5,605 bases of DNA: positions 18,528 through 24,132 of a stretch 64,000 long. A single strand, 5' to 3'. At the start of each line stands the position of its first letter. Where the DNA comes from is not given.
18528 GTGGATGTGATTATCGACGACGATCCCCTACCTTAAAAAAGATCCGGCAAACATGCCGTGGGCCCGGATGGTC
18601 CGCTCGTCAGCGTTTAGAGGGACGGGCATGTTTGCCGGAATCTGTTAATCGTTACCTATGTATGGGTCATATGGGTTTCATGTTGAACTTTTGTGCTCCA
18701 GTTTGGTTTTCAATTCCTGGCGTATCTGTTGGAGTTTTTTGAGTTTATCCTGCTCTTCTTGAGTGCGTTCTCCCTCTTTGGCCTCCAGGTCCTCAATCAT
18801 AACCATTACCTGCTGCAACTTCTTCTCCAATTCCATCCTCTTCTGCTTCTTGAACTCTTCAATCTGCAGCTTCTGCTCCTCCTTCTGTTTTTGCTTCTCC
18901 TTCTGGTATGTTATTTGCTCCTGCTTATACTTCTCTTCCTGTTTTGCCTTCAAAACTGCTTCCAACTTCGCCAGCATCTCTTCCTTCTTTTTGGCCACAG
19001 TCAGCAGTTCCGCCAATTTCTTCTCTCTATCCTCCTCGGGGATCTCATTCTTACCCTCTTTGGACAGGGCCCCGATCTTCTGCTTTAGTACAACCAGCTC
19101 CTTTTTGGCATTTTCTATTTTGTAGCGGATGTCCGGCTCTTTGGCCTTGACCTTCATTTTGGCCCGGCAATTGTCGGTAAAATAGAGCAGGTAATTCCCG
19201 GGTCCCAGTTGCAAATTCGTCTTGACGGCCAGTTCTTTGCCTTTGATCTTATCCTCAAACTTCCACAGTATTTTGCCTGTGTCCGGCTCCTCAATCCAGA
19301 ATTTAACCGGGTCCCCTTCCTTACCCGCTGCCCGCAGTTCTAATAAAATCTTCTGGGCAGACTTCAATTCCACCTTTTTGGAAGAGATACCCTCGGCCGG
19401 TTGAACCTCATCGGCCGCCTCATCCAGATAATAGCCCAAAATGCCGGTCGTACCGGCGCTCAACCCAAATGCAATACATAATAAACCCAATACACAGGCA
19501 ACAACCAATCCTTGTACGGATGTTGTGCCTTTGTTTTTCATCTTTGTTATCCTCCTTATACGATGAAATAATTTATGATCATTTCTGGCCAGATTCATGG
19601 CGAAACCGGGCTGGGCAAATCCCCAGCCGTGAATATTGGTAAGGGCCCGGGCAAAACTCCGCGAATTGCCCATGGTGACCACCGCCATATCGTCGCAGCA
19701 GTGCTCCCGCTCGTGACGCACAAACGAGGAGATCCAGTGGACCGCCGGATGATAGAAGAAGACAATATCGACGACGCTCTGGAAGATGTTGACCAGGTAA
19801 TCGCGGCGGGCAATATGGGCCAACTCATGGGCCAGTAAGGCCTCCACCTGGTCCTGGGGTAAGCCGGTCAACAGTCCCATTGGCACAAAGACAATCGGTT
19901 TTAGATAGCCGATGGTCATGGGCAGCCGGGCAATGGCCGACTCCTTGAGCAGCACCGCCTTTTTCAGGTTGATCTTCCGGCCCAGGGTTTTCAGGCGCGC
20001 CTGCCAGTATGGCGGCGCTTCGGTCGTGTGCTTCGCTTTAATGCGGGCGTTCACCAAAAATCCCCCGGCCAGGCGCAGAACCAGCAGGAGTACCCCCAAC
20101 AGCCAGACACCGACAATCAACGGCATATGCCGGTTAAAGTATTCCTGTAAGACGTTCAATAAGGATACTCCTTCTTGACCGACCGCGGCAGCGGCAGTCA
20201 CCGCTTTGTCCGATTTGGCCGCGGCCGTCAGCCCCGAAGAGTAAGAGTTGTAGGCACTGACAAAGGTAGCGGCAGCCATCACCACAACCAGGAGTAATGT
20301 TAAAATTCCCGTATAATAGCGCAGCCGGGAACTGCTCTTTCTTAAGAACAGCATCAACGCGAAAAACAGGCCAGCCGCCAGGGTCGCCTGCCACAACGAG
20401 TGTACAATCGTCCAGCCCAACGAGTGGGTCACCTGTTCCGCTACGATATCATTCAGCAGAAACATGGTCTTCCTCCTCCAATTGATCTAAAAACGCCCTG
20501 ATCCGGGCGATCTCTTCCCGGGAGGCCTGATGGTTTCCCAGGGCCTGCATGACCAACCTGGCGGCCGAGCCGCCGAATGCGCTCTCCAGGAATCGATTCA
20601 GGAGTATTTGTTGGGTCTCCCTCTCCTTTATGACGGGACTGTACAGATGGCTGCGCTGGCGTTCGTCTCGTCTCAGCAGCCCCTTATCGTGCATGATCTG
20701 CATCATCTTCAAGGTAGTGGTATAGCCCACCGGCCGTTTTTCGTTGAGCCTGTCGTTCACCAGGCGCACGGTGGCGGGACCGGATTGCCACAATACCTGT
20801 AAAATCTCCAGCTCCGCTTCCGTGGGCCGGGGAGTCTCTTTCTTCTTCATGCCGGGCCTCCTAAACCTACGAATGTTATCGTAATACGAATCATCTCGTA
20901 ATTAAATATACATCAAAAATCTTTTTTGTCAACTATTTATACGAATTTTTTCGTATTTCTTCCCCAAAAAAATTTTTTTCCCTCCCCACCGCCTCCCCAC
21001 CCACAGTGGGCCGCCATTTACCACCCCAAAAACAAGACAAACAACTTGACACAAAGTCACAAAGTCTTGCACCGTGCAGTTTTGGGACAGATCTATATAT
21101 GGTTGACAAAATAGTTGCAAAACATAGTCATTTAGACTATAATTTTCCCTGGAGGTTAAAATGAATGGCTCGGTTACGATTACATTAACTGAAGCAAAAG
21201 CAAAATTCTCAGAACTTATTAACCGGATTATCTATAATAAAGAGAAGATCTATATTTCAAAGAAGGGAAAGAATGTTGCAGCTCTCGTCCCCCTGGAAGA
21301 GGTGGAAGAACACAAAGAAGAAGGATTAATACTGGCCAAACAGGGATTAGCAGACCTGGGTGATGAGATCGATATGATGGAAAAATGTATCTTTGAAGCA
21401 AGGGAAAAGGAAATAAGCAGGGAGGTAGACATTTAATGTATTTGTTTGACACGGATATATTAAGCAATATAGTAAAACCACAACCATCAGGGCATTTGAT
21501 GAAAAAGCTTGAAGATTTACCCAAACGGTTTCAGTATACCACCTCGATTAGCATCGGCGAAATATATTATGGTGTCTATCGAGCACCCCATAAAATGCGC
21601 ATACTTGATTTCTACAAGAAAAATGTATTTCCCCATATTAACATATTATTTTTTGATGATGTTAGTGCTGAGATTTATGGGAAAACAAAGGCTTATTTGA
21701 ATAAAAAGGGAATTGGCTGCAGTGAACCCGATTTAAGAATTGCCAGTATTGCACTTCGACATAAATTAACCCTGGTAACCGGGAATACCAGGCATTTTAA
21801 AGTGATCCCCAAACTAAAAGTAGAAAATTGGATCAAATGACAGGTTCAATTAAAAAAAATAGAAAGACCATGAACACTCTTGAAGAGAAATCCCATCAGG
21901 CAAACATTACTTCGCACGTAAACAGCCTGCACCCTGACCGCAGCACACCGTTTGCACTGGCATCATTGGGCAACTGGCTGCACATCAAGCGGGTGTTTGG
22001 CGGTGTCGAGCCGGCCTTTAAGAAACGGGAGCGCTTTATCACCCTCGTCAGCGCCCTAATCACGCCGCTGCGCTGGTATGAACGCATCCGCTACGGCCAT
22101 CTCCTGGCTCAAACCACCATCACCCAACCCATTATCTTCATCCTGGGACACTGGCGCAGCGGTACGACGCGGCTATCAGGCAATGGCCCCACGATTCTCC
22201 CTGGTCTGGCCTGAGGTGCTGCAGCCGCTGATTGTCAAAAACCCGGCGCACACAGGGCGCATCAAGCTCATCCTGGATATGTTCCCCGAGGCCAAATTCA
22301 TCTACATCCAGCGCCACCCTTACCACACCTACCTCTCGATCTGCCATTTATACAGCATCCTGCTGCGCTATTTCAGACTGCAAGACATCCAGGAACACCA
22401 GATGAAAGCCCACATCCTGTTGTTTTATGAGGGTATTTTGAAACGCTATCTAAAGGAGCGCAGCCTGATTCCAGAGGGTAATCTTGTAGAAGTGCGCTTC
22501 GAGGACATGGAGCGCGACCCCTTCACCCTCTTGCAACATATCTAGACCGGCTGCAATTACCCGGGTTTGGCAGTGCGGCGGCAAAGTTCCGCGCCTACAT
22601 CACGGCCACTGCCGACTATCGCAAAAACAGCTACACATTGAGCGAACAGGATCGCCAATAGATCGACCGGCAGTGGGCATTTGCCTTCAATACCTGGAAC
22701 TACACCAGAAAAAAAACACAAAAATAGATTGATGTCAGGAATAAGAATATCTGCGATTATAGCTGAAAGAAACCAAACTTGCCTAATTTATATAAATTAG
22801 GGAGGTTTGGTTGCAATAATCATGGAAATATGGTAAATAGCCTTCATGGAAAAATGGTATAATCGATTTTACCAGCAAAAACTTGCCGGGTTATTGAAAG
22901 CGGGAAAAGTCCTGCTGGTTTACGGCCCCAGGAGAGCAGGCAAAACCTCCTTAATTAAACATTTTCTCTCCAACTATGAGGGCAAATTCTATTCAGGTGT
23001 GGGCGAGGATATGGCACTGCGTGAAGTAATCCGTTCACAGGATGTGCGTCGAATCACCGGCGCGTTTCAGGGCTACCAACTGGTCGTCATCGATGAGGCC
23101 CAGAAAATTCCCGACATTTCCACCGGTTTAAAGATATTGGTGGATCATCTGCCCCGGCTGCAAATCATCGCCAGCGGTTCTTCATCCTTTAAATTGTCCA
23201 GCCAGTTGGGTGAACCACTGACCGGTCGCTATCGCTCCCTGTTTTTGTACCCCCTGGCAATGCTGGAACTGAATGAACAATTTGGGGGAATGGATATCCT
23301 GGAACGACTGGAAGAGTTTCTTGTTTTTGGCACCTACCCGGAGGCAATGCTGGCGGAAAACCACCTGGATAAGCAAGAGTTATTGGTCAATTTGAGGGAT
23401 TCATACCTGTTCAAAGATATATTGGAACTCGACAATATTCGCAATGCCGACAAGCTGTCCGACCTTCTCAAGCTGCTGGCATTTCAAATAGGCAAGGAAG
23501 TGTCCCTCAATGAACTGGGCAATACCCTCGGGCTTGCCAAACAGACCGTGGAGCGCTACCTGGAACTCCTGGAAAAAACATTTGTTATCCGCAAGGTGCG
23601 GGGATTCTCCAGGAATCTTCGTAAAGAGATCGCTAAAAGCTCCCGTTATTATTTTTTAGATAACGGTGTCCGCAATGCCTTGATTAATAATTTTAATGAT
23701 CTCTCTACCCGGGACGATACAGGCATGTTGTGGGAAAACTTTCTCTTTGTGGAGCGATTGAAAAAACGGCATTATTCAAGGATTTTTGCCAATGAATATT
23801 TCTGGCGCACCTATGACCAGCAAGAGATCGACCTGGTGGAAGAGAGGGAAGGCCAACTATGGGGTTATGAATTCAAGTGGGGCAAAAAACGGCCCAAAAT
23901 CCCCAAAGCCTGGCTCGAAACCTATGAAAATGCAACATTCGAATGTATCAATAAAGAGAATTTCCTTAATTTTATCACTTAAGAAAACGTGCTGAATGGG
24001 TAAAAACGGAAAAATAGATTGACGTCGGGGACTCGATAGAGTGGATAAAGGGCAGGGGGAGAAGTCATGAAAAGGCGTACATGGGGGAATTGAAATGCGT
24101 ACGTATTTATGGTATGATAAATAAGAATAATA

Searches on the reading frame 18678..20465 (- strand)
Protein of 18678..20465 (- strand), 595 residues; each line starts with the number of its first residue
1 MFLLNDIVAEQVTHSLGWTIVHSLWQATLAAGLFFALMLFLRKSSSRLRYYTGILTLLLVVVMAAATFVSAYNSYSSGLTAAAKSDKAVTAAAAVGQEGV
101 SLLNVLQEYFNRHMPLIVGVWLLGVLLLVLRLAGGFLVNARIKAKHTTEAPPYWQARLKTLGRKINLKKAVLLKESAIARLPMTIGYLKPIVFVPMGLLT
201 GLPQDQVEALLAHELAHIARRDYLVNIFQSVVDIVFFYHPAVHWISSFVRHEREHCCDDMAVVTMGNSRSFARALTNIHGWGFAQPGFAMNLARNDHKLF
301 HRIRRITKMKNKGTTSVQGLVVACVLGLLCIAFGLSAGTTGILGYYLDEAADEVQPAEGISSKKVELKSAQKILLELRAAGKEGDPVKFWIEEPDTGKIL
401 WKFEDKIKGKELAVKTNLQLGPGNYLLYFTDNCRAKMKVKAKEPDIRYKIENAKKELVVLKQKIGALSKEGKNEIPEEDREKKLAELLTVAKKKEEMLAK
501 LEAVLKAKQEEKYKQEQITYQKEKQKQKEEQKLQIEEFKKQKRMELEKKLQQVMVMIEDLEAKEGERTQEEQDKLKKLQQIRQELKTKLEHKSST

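Call 23: search_protein_families(library=pfam, proteins=[window:18678-20465:-], max_evalue=0.001)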
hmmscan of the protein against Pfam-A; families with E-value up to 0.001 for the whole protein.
window:18678-20465:- (595 aa): 2 families
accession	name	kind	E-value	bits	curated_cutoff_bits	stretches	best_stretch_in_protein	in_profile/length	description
PF05569.17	Peptidase_M56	-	7.1e-30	104.6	31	1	27-304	10-294/296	BlaR1 peptidase M56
PF01435.24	Peptidase_M48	-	1.6e-07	31.7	20.3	1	191-250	48-111/186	Peptidase family M48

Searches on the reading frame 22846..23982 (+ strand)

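Call 27: search_protein_families(library=pfam, proteins=[window:22846-23982:+], max_evalue=0.001)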
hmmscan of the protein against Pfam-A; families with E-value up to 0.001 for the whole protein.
window:22846-23982:+ (378 aa): 4 families
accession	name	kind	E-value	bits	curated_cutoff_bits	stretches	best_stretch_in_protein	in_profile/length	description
PF13635.12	DUF4143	-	5.6e-43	146.9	28.1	1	190-346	2-160/160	Domain of unknown function (DUF4143)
PF13173.12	AAA_14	-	5.2e-24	85.1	27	1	21-142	3-128/129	AAA domain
PF01637.24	ATPase_2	-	8.1e-05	23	33.2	1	20-48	20-48/225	ATPase domain predominantly from Archaea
PF13401.12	AAA_22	-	0.00016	22.4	27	0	21-45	6-30/130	AAA domain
